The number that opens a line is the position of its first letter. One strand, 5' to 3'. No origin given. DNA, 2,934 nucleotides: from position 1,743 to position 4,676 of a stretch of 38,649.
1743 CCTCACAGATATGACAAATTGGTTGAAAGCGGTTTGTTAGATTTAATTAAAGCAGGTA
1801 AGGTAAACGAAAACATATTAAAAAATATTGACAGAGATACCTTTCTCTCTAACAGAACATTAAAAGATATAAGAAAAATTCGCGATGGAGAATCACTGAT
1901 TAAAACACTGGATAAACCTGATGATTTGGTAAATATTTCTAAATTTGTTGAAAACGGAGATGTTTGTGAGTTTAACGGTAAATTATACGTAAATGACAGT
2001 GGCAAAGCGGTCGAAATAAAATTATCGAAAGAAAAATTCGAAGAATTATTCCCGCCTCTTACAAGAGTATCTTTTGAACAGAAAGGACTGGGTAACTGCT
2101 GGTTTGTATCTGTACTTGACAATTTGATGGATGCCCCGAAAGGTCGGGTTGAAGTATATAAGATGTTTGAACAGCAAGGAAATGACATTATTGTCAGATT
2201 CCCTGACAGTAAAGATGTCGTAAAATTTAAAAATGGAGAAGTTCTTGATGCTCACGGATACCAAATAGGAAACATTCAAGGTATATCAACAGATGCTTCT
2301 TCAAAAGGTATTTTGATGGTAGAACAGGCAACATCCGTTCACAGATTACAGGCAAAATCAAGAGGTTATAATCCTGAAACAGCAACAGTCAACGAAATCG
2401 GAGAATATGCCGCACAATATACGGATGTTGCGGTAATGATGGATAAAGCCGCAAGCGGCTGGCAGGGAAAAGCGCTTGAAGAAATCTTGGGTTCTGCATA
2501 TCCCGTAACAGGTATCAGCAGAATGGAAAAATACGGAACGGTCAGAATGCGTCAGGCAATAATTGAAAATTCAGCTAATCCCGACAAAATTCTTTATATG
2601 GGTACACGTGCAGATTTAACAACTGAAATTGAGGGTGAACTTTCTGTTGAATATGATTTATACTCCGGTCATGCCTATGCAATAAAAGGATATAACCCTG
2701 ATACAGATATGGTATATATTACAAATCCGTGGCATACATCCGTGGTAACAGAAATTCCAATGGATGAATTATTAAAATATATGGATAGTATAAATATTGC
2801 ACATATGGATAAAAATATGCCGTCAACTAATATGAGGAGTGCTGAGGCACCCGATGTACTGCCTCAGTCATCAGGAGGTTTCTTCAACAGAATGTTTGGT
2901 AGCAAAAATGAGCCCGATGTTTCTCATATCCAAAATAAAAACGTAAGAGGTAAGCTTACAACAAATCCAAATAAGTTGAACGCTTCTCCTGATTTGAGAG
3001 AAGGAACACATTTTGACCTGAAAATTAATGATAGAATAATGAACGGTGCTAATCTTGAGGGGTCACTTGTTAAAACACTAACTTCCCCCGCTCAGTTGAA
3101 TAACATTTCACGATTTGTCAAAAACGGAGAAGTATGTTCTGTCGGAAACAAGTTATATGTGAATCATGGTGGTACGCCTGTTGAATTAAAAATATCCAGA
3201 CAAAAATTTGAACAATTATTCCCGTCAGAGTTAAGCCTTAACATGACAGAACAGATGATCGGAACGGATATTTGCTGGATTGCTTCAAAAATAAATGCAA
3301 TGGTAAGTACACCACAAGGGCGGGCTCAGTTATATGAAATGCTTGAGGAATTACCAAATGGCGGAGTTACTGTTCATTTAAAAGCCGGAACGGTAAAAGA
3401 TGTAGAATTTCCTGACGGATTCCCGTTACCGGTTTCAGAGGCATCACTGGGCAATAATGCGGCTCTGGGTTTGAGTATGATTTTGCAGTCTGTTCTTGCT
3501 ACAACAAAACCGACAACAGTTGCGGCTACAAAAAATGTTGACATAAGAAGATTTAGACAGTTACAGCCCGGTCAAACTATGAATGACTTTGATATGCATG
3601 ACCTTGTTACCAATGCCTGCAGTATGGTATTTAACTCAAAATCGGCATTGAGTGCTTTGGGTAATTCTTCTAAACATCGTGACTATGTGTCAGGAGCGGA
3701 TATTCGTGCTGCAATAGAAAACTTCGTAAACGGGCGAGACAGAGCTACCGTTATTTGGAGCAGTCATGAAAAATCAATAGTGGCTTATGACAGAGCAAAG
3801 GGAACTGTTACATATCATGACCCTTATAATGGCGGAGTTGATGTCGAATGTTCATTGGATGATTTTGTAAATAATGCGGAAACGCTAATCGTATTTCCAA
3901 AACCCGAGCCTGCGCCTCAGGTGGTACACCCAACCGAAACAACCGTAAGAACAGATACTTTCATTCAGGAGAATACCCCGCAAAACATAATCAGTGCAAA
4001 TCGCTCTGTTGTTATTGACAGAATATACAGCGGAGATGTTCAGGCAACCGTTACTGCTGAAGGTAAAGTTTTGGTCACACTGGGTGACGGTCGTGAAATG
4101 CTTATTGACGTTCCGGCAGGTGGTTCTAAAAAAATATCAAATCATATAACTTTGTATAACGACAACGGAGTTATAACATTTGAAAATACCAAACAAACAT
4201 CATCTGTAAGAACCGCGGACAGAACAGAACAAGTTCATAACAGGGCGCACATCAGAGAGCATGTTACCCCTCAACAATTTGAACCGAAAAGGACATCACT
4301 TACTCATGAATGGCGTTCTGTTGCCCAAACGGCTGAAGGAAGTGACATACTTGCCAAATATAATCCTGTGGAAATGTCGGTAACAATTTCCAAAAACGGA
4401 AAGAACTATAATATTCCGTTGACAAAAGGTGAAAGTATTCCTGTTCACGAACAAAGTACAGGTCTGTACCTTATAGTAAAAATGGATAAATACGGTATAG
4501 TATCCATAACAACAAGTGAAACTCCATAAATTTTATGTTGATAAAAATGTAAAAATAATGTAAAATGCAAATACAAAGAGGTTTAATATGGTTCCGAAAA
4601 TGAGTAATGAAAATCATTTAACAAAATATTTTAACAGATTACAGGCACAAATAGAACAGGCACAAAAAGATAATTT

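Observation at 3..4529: Giant modular protein with two tandem calpain-type protease cores (Cys-His-Asn and Cys-His-Asp)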

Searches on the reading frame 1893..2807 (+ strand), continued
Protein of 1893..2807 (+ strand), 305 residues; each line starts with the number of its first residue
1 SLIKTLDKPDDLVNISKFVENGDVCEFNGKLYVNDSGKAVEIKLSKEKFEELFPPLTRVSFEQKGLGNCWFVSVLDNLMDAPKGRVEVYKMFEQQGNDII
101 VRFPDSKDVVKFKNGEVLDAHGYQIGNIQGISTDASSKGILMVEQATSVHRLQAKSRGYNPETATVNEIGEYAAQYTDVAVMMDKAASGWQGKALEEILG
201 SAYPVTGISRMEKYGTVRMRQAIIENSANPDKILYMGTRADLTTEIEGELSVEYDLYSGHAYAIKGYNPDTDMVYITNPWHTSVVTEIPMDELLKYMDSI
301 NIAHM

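Call 93: search_protein_families(library=pfam, proteins=[L003:3992-6841:+, L004:5945-8794:+, L006:6863-9712:+, L007:3932-6781:+, L010:1149-3998:+, L016:6263-9112:+, L036:8195-11044:+, L039:3995-6844:+, L055:2756-5605:+, L033:7206-10055:+], max_evalue=0.001)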
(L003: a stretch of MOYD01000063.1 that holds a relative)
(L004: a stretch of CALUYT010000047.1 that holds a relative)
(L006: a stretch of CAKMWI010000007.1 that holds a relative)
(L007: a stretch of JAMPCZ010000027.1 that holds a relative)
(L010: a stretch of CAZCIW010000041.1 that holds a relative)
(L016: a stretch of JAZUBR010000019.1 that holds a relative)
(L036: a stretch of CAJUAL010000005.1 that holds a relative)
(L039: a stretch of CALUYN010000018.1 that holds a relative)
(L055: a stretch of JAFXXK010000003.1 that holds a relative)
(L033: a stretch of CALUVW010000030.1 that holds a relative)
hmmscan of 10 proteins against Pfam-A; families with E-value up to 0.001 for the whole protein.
L003:3992-6841:+ (950 aa): 1 family
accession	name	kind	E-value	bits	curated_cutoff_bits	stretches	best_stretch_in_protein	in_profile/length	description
PF13499.12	EF-hand_7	-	0.0005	20.8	30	1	32-80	2-48/67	EF-hand domain pair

L004:5945-8794:+ (950 aa): 2 families
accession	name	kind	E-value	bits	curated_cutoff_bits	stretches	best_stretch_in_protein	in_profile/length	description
PF13499.12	EF-hand_7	-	4.3e-06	27.4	30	1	34-94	5-66/67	EF-hand domain pair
PF23473.1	LysM3_LYK4_5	-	0.00062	20.2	29.3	0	347-371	8-32/48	LYK4/5 LysM3 domain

L006:6863-9712:+ (950 aa): 5 families
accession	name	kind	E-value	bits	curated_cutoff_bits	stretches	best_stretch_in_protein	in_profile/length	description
PF13405.12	EF-hand_6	-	6.4e-07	29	25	0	61-79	9-27/30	EF-hand domain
PF01476.26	LysM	-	8.6e-06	26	20.9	1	346-390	2-43/43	LysM domain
PF00036.39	EF-hand_1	-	5.8e-05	22.8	25.4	0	35-57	3-25/29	EF hand domain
PF13202.12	EF-hand_5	-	0.00013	21.7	25.9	0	36-57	3-24/25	EF hand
PF13499.12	EF-hand_7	-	0.00033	21.4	30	0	60-94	10-45/67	EF-hand domain pair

L007:3932-6781:+ (950 aa): 0 families

L010:1149-3998:+ (950 aa): 3 families
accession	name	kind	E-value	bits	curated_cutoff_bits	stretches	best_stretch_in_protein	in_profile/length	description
PF13405.12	EF-hand_6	-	2.3e-05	24.2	25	0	31-53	2-24/30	EF-hand domain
PF00036.39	EF-hand_1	-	0.00054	19.8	25.4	0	31-53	2-24/29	EF hand domain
PF01476.26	LysM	-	0.00065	20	20.9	0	341-371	2-28/43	LysM domain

L016:6263-9112:+ (950 aa): 0 families

L036:8195-11044:+ (950 aa): 1 family
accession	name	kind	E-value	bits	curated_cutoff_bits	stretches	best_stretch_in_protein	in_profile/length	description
PF13202.12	EF-hand_5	-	0.00014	21.6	25.9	1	33-52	3-22/25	EF hand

L039:3995-6844:+ (950 aa): 1 family
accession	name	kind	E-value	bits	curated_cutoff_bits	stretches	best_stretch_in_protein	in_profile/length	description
PF01476.26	LysM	-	0.00018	21.8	20.9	1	334-361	2-28/43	LysM domain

L055:2756-5605:+ (950 aa): 1 family
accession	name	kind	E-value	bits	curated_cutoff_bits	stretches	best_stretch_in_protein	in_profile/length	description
PF13405.12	EF-hand_6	-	0.00092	19.2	25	0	33-53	3-23/30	EF-hand domain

L033:7206-10055:+ (950 aa): 0 families

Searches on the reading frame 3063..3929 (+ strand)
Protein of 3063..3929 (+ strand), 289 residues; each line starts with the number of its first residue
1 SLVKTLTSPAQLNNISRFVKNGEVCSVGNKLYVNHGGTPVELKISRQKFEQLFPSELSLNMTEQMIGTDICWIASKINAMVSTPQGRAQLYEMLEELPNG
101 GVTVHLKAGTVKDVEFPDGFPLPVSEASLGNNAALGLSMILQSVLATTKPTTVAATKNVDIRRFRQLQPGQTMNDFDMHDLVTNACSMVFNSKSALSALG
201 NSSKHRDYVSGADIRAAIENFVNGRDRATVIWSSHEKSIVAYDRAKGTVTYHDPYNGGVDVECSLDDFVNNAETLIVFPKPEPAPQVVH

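Call 13: search_protein_families(library=pfam, proteins=[window:3063-3929:+], max_evalue=10)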
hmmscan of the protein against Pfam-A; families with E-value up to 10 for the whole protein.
window:3063-3929:+ (289 aa): 1 family
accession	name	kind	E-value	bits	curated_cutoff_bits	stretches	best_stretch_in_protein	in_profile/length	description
PF20578.4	aBig_2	-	0.027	14.7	27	1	221-255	28-59/89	Atrophied bacterial Ig domain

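Call 44: search_solved_structures(query=A3, max_evalue=10, show_alignments=2)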
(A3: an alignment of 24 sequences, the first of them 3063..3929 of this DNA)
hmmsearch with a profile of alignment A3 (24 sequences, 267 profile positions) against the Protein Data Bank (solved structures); distinct sequences matched with E-value up to 10: 6.
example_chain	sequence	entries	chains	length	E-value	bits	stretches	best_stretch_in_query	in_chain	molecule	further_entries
7r7z_A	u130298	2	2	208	0.42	13.1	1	72-121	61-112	Alpha chain of C3 TCR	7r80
6ieh_A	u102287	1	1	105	0.75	12.3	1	13-65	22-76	Protein NRDE2 homolog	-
8f5a_C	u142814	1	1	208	0.8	12.2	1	72-120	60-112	KS1 TCR alpha chain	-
8rym_D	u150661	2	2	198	0.89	12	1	72-120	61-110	TCR alpha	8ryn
8ryo_D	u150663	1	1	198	0.9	12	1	72-120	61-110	TCR alpha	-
4pxl_A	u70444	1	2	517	1.3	11.5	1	4-34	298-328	Cytosolic aldehyde dehydrogenase RF2C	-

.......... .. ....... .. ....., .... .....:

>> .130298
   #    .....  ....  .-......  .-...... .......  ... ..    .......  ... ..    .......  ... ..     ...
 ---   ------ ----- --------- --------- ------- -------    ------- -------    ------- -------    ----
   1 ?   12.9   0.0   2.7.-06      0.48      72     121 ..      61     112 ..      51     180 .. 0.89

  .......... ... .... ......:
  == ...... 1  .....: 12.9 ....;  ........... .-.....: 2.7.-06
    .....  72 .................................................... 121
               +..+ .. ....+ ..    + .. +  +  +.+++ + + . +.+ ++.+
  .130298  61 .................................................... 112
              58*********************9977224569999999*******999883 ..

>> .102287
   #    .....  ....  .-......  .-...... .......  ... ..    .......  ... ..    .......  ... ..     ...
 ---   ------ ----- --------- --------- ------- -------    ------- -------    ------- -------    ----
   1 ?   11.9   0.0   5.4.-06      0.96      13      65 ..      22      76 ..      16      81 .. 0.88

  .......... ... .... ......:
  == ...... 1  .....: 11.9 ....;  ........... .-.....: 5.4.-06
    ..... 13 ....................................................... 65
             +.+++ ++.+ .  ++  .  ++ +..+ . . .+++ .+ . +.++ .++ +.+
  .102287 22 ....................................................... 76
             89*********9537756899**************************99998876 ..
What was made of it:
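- Tried and rejected: The type-2 profile also found nothing in the PDB by sequence (call 44).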

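Call 45: search_protein_families(library=pfam, alignment_id=A3, max_evalue=1)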
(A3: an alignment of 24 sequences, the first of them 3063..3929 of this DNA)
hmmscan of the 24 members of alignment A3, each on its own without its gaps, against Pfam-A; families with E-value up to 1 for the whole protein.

A. member 1, window:3063-3929:+ (289 aa): 1 family
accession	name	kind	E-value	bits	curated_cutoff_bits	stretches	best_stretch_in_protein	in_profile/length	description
PF20578.4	aBig_2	-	0.027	14.7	27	1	221-255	28-59/89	Atrophied bacterial Ig domain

B. families by the number of members that match (of 24 scanned): 19 families
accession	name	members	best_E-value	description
PF12385.14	Peptidase_C70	5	0.014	Papain-like cysteine protease AvrRpt2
PF13529.12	Peptidase_C39_2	4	0.0011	Peptidase_C39 like family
PF14408.11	Actino_peptide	3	0.0016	Ribosomally synthesised peptide in actinomycetes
PF08237.17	PE-PPE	1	0.018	PE-PPE domain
PF20578.4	aBig_2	1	0.027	Atrophied bacterial Ig domain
PF06004.18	DUF903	1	0.041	Bacterial protein of unknown function (DUF903)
PF01710.22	HTH_Tnp_IS630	1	0.046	Transposase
PF11525.13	CopK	1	0.056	Copper resistance protein K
PF11213.13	DUF3006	1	0.076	Protein of unknown function (DUF3006)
PF16378.10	DUF4988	1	0.078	Domain of unknown function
PF00877.26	NLPC_P60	1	0.087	NlpC/P60 family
PF20933.2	HpHbR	1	0.1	Haptoglobin-hemoglobin receptor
PF12857.13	TOBE_3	1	0.11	TOBE-like domain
PF01912.23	eIF-6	1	0.17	eIF-6 family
PF24040.1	DUF7349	1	0.17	Domain of unknown function (DUF7349)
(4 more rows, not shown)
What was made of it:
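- Type-2 units give weak hits to C70, C39 and NlpC/P60 models (call 45).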

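Call 60: predict_structure(alignment_id=A3)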
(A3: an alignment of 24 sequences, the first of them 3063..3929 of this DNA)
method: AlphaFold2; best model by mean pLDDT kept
length: 289 residues; sequences in the alignment: 24
mean_pLDDT: 91.7   pTM: 0.90
mean pLDDT of the five models: 91.7, 90.1, 89.5, 88.2, 87.8
residues with pLDDT >= 90: 221; 70-90: 53; 50-70: 15; < 50: 0
segments of 3 or more residues with pLDDT < 50: none
pLDDT, mean of each block of 10 residues (from residue 1): 95 97 97 96 98 88 79 93 94 98 97 98 93 95 94 73 92 95 88 88 85 98 94 93 98 88 98 93 66
secondary structure, 60 per line:
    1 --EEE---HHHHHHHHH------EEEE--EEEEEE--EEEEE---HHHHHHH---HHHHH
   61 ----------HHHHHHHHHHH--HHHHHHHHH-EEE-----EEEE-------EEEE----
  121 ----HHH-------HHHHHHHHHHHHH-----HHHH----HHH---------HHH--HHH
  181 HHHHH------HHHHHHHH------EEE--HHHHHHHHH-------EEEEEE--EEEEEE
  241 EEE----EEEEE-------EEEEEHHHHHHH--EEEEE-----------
elements in order: E3-5 H9-17 E24-27 E30-35 E38-42 H46-52 H56-60 H71-81 H84-92 E94-96 E102-105 E113-116 H135-147 H153-156 H178-185 H192-199 E206-208 H211-219 E227-232 E235-243 E248-252 E260-264 H265-271 E274-278

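Call 67: fold_search(model_id=the predicted structure, library=pdb)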
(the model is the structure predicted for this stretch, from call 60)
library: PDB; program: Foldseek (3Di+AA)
matches with E <= 10: 1052; with E <= 0.001: 22
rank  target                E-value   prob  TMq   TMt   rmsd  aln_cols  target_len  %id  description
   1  6bjd_D                1.5e-04  1.00  0.44  0.42   6.7       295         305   12  Crystal Structure of Human Calpain-3 Protease Core in Complex with E-64 (released 2018-02-07)
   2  1u5i_A                1.7e-04  1.00  0.40  0.21   8.1       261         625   10  Crystal Structure analysis of rat m-calpain mutant Lys10 Thr (released 2005-01-18)
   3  6bjd_A                2.2e-04  1.00  0.44  0.41   6.8       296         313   12  Crystal Structure of Human Calpain-3 Protease Core in Complex with E-64 (released 2018-02-07)
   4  1tl9_A                2.3e-04  1.00  0.37  0.34  12.3       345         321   10  High resolution crystal structure of calpain I protease core in complex with leupeptin (released 2004-11-02)
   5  6bkj_A                3.0e-04  1.00  0.45  0.42   6.6       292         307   12  Crystal Structure of Human Calpain-3 Protease Core in Complex with Leupeptin (released 2018-02-07)
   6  1zcm                  3.1e-04  1.00  0.40  0.37   6.5       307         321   10  Human calpain protease core inhibited by ZLLYCH2F (released 2006-01-31)
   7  6bjd_B                3.5e-04  1.00  0.44  0.42   6.7       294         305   12  Crystal Structure of Human Calpain-3 Protease Core in Complex with E-64 (released 2018-02-07)
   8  2p0r_A                3.5e-04  1.00  0.45  0.42   5.5       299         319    8  Structure of Human Calpain 9 in complex with Leupeptin (released 2007-03-20)
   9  6bdt_A                3.5e-04  1.00  0.45  0.42  13.4       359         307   10  Crystal Structure of Human Calpain-3 Protease Core Mutant-C129S (released 2018-02-07)
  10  6bjd_C                4.2e-04  1.00  0.44  0.42  14.0       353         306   10  Crystal Structure of Human Calpain-3 Protease Core in Complex with E-64 (released 2018-02-07)
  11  1df0_A                4.7e-04  1.00  0.36  0.19   7.0       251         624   10  Crystal structure of M-Calpain (released 2000-06-21)
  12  6bkj_D                4.7e-04  1.00  0.39  0.37   7.6       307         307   10  Crystal Structure of Human Calpain-3 Protease Core in Complex with Leupeptin (released 2018-02-07)
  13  6bgp_B                6.3e-04  1.00  0.43  0.40   7.0       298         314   12  Crystal Structure of Human Calpain-3 Protease Core Mutant-C129A (released 2018-02-07)
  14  8gx3                  6.3e-04  1.00  0.39  0.35   6.6       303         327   10  The crystal structure of human Calpain-1 protease core in complex with 14c (released 2023-09-20)
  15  6bdt_D                6.7e-04  1.00  0.41  0.38   8.0       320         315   10  Crystal Structure of Human Calpain-3 Protease Core Mutant-C129S (released 2018-02-07)
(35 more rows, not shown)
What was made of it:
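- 3249..3902 (+): Protease core 2, type 2 (aa 1083-1300). Gln1084 is at nt 3252-3254, Cys1091 at 3273-3275, His1255 at 3765-3767 and Asp1273 at 3819-3821. Model pLDDT 91.7, with calpain cores as top PDB matches, E 1.5e-4 (calls 60, 67).
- On Calpain family (MEROPS C2 / Pfam PF00648): Core 2 model: calpain cores come first, E 1.5e-4, TM 0.44-0.45 (calls 60, 67).
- The model has pLDDT 91.7, and calpain-3/1/9 cores are the top hits at E 1.5e-4 (calls 60, 67).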

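Call 84: search_protein_families(library=ncbifam, proteins=[window:3063-3929:+], max_evalue=1)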
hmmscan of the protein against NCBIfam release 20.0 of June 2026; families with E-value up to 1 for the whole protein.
window:3063-3929:+ (289 aa): 1 family
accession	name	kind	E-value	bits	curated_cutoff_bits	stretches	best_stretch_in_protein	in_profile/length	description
TIGR01241.2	FtsH_fam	equivalog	0.036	12.8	600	1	197-245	378-426/598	ATP-dependent zinc metalloprotease FtsH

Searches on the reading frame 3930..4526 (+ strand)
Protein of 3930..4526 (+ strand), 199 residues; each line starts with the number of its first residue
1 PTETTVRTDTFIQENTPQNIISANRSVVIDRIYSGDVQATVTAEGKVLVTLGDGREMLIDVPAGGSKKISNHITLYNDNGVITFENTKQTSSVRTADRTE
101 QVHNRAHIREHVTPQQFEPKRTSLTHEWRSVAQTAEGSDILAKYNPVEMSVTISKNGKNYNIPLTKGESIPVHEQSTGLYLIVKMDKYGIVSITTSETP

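Call 13: search_protein_families(library=pfam, proteins=[window:3930-4526:+], max_evalue=10)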
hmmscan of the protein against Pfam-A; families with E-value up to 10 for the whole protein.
window:3930-4526:+ (199 aa): 1 family
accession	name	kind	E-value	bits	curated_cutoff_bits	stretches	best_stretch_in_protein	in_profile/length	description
PF22783.1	BapA_N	-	0.06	13.5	27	1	10-60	12-62/123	BapA, prefix-like domain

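Call 84: search_protein_families(library=ncbifam, proteins=[window:3930-4526:+], max_evalue=1)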
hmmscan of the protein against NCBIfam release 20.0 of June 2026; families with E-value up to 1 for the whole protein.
window:3930-4526:+ (199 aa): 0 families
